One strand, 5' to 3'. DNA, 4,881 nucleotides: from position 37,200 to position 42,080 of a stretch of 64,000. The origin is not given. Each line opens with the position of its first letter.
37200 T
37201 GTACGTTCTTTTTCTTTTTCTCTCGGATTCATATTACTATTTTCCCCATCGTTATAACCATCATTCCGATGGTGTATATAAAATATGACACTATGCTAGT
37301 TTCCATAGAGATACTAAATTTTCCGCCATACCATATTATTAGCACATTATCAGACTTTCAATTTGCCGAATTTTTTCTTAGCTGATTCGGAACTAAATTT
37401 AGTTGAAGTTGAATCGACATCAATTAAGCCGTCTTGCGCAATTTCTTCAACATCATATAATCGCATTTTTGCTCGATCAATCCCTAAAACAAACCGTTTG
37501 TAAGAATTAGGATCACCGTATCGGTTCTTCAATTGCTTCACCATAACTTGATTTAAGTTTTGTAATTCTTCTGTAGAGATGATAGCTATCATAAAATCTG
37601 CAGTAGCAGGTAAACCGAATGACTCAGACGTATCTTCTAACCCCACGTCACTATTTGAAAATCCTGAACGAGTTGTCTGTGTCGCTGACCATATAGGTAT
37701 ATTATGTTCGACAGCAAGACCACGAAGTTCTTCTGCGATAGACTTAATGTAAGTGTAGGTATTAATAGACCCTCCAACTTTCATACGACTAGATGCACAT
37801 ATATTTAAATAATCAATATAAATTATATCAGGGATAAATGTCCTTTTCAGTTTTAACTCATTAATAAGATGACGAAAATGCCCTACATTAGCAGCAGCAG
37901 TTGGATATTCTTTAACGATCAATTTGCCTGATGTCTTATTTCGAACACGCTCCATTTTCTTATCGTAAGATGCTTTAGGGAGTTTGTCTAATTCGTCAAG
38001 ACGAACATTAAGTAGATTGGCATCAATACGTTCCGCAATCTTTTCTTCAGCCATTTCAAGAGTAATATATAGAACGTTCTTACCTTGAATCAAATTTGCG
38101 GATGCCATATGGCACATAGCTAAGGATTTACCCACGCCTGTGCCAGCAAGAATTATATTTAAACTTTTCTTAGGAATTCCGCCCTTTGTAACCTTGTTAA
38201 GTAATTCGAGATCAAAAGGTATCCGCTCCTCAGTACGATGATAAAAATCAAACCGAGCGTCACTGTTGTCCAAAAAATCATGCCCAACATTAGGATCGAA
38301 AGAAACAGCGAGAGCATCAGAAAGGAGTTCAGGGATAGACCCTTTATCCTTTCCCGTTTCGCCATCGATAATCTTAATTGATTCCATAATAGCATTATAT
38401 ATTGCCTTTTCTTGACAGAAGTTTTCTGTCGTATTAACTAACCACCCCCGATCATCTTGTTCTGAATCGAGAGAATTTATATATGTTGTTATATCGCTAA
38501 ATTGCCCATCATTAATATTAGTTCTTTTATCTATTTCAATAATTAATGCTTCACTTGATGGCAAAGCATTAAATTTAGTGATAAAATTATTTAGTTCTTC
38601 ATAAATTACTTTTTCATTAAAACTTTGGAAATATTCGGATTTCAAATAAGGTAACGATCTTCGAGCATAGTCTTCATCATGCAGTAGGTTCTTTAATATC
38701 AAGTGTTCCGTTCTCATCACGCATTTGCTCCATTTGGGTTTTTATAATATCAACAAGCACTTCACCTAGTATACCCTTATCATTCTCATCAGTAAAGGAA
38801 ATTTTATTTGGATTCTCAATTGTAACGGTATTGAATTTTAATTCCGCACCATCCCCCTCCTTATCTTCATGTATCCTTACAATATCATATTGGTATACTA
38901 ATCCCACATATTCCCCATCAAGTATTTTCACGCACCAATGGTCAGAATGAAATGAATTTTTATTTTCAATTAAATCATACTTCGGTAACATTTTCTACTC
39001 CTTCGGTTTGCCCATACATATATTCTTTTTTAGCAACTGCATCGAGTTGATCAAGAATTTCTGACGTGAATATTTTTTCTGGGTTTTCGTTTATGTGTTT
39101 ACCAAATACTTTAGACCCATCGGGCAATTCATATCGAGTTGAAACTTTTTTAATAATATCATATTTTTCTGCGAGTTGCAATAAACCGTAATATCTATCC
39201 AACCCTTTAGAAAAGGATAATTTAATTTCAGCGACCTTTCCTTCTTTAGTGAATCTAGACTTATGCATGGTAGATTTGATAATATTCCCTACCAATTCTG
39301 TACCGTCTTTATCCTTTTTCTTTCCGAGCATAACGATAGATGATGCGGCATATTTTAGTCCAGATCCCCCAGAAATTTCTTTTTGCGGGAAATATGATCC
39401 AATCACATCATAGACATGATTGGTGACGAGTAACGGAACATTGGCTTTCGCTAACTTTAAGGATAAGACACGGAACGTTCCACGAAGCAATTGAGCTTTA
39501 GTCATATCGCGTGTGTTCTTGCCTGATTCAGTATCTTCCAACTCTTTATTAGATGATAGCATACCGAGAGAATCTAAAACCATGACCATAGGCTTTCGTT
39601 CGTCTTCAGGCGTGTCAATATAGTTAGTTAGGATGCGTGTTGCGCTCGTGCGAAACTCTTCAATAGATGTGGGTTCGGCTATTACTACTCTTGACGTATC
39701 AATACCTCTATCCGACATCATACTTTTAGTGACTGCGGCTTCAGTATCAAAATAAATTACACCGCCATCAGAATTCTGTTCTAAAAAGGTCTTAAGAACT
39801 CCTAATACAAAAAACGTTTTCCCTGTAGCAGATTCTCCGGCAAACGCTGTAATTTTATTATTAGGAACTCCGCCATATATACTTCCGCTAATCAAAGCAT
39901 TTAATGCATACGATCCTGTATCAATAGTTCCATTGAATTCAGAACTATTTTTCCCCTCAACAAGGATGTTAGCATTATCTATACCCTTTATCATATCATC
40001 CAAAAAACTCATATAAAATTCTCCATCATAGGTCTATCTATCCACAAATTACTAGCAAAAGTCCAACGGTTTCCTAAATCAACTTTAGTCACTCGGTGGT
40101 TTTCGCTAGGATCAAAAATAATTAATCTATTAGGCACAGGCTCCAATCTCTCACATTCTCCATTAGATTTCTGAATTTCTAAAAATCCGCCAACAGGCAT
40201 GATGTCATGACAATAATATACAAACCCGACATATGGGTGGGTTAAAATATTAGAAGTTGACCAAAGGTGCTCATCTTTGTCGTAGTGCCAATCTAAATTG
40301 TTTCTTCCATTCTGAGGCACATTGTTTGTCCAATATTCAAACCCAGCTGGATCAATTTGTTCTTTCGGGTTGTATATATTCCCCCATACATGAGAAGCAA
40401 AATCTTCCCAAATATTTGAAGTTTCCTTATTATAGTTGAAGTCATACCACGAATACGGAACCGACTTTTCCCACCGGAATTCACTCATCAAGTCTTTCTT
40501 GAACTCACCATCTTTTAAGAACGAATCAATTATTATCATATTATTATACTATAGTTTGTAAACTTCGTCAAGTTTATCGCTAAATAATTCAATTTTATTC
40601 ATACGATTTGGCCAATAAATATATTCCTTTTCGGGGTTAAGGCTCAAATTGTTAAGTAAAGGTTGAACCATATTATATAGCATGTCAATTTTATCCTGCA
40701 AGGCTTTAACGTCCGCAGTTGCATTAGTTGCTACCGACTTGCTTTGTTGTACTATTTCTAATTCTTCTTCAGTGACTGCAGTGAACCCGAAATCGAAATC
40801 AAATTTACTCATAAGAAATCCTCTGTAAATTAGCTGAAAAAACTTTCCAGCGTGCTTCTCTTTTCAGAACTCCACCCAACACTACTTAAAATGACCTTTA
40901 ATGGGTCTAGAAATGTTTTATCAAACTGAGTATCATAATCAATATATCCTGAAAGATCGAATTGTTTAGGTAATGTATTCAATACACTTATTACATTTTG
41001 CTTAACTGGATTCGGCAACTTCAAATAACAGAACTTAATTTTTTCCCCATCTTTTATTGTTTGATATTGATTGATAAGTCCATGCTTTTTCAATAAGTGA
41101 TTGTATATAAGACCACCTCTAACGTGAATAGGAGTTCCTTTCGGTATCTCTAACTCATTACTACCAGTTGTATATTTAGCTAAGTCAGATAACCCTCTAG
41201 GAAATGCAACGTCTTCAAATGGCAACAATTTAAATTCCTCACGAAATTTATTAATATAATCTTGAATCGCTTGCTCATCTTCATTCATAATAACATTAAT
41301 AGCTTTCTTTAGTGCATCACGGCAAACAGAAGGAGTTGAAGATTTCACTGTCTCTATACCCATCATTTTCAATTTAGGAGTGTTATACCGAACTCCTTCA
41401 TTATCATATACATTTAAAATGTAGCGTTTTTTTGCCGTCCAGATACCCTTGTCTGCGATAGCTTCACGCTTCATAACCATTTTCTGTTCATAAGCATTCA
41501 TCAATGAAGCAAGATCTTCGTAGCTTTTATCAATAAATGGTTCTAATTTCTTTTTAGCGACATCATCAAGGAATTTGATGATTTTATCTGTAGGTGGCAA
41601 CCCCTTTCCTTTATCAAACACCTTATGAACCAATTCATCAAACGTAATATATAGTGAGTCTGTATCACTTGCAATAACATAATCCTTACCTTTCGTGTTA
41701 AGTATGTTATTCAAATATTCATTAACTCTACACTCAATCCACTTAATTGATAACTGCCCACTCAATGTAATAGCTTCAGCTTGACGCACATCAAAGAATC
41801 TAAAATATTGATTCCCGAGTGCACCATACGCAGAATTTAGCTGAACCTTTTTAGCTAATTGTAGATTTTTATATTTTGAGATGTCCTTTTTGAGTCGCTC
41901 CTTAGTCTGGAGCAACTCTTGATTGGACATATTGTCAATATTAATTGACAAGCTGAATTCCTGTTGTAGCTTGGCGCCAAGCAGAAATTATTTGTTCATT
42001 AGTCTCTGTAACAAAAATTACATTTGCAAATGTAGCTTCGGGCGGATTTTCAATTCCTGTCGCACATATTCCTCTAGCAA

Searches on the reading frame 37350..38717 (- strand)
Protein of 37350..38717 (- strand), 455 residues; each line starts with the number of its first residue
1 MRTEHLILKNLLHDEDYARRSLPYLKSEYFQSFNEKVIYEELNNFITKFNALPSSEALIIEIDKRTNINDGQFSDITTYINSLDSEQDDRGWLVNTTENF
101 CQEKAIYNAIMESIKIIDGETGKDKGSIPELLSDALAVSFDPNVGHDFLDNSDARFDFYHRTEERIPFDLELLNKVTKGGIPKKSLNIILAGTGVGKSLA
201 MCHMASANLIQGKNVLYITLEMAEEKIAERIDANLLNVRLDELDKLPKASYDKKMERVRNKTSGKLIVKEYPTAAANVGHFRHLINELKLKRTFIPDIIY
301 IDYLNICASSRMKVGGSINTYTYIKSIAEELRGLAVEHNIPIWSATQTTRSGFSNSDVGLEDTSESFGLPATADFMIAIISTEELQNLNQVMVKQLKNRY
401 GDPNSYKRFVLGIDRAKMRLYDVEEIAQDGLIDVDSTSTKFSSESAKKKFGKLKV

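Call 15: search_protein_families(library=phrogs, proteins=[window:37350-38717:-], max_evalue=0.00001)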
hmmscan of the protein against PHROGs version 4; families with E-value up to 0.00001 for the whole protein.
window:37350-38717:- (455 aa): 3 families
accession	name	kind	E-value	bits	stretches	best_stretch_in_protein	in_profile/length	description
phrog_19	-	DNA, RNA and nucleotide metabolism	4.6e-126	423.1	1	1-444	161-595/621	DnaB-like replicative helicase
phrog_239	-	DNA, RNA and nucleotide metabolism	7.5e-26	92.3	1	157-433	332-609/801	DNA primase/helicase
phrog_243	-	DNA, RNA and nucleotide metabolism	3e-15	56.9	1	166-425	18-270/273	DnaB-like replicative helicase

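Call 43: search_dna_similar(query=window:37350-38717:-, collection=phages, mode=protein, max_rows=20)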
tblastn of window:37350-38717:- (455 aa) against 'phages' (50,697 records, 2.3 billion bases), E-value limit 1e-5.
Records with a match: 3127; places in all: 3135; records where one place covers at least 80% of the query: 2669.
Best place of each record, by identity: 60-80% 118; <60% 3009.
By first word of the organism name: Escherichia 677; Synechococcus 377; Klebsiella 337; Bacillus 234; Salmonella 205; Vibrio 136; Staphylococcus 104; Aeromonas 89; Shigella 89; Acinetobacter 71; and 73 more.
By host as written in the record: - 502; Escherichia coli 282; Klebsiella pneumoniae 114; Synechococcus 107; Listeria monocytogenes 43; Synechococcus sp. 38; Escherichia coli O157:H7 38; Aeromonas salmonicida 36; and 731 more.
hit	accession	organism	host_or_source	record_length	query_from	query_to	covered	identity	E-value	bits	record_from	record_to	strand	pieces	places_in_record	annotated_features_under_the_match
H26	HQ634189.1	Synechococcus phage Syn30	Synechococcus sp. WH7803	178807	1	454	100%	61.6%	0e+0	585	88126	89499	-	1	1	DNA primase/helicase | 2OG-Fe(II) oxygenase superfamily protein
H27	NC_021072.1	Synechococcus phage Syn30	Synechococcus sp. WH7803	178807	1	454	100%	61.6%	0e+0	585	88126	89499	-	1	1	DNA primase/helicase | 2OG-Fe(II) oxygenase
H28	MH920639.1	Synechococcus phage S-P4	Synechococcus sp. WH 7803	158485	1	454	100%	61.4%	0e+0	585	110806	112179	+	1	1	DNA primase/helicase | 2-oxoglutarate/Fe(II)-dependent oxygenase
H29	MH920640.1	Synechococcus phage S-E7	Synechococcus sp. WH 7803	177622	1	454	100%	61.4%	0e+0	585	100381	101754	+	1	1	DNA primase/helicase | 2-oxoglutarate/Fe(II)-dependent oxygenase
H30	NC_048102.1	Synechococcus phage S-P4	Synechococcus sp. WH 7803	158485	1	454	100%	61.4%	0e+0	585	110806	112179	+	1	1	DNA primase/helicase | 2OG-Fe(II) oxygenase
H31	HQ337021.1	Prochlorococcus phage P-SSM3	Prochlorococcus marinus NATL2A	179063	1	454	100%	61.1%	0e+0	577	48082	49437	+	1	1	T4-like DNA primase-helicase | 2OG-Fe(II) oxygenase superfamily protein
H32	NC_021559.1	Prochlorococcus phage P-SSM3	Prochlorococcus marinus NATL2A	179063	1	454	100%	61.1%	0e+0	577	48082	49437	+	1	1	T4-like DNA primase-helicase | 2OG-Fe(II) oxygenase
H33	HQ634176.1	Cyanophage P-RSM3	Prochlorococcus NATL2A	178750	1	454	100%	60.9%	0e+0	575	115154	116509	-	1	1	hypothetical protein | 2OG-Fe(II) oxygenase superfamily protein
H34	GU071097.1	Synechococcus phage S-SSM5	Synechococcus sp. WH8102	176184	1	454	100%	60.7%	0e+0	570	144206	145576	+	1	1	gp41: DNA primase-helicase | 2OG-Fe(II) oxygenase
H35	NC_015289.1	Synechococcus phage S-SSM5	Synechococcus sp. WH8102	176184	1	454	100%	60.7%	0e+0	570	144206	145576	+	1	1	gp41: DNA primase-helicase | 2OG-Fe(II) oxygenase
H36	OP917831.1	Synechococcus phage S-M1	Synechococcus sp. WH 7803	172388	1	454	100%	60.7%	0e+0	580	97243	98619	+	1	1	DNA primase/helicase | hypothetical protein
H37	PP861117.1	Synechococcus phage QB2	Synechococcus sp. MW02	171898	1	454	100%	60.7%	0e+0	580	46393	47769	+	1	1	DNA primase/helicase | 2-oxoglutarate/Fe(II)-dependent oxygenase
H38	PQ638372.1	Synechococcus phage WH25-B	Synechococcus sp. WH 7803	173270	1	454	100%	60.4%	0e+0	574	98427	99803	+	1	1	DNA primase/helicase | 2OG-Fe(II) oxygenase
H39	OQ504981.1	Synechococcus phage S-RS29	Synechococcus sp.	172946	1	454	100%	60.3%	0e+0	573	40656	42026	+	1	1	DNA primase/helicase | 2-oxoglutarate/Fe(II)-dependent oxygenase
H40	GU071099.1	Prochlorococcus phage P-RSM4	Prochlorococcus sp. MIT9303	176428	1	454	100%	60.3%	0e+0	572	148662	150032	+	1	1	gp41: DNA primase-helicase | 2OG-Fe(II) oxygenase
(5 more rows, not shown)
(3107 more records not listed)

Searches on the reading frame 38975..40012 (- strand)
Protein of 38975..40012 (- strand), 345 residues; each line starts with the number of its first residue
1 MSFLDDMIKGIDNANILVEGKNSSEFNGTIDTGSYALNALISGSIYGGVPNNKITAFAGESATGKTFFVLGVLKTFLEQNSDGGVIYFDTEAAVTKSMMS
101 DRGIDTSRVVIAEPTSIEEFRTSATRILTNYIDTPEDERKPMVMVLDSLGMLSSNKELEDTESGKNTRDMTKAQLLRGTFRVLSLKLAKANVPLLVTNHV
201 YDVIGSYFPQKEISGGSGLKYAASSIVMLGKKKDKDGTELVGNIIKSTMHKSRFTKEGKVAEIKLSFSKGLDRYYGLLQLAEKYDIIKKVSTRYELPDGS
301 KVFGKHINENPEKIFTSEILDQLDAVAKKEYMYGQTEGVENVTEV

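Call 15: search_protein_families(library=phrogs, proteins=[window:38975-40012:-], max_evalue=0.00001)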
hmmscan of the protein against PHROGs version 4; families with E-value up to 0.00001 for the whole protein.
window:38975-40012:- (345 aa): 4 families
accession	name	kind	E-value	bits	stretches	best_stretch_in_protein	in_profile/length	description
phrog_97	-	other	2.8e-83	281.8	1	1-334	21-331/506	UvsX-like recombinase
phrog_8337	-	DNA, RNA and nucleotide metabolism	1.3e-30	107.7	1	30-229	50-239/273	DNA repair protein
phrog_18112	-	other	1.9e-10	41.7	1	215-285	34-104/207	recombinase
phrog_9666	-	unknown function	1.5e-08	34.4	1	88-340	513-778/779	-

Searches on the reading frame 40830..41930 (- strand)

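Call 15: search_protein_families(library=phrogs, proteins=[window:40830-41930:-], max_evalue=0.00001)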
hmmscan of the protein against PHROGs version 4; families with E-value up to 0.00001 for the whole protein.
window:40830-41930:- (366 aa): 5 families
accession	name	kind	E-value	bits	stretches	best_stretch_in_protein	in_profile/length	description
phrog_262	-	DNA, RNA and nucleotide metabolism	9.4e-153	511.3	1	9-365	498-851/856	DNA polymerase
phrog_1918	-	DNA, RNA and nucleotide metabolism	1.1e-143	479.9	1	1-365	16-380/382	DNA polymerase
phrog_27191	-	DNA, RNA and nucleotide metabolism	1.7e-25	91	1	1-93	20-112/230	DNA polymerase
phrog_2927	-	DNA, RNA and nucleotide metabolism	3.9e-08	33.2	0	80-217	394-531/710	DNA polymerase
phrog_1252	-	DNA, RNA and nucleotide metabolism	3.2e-06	27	1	11-62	390-438/663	DNA polymerase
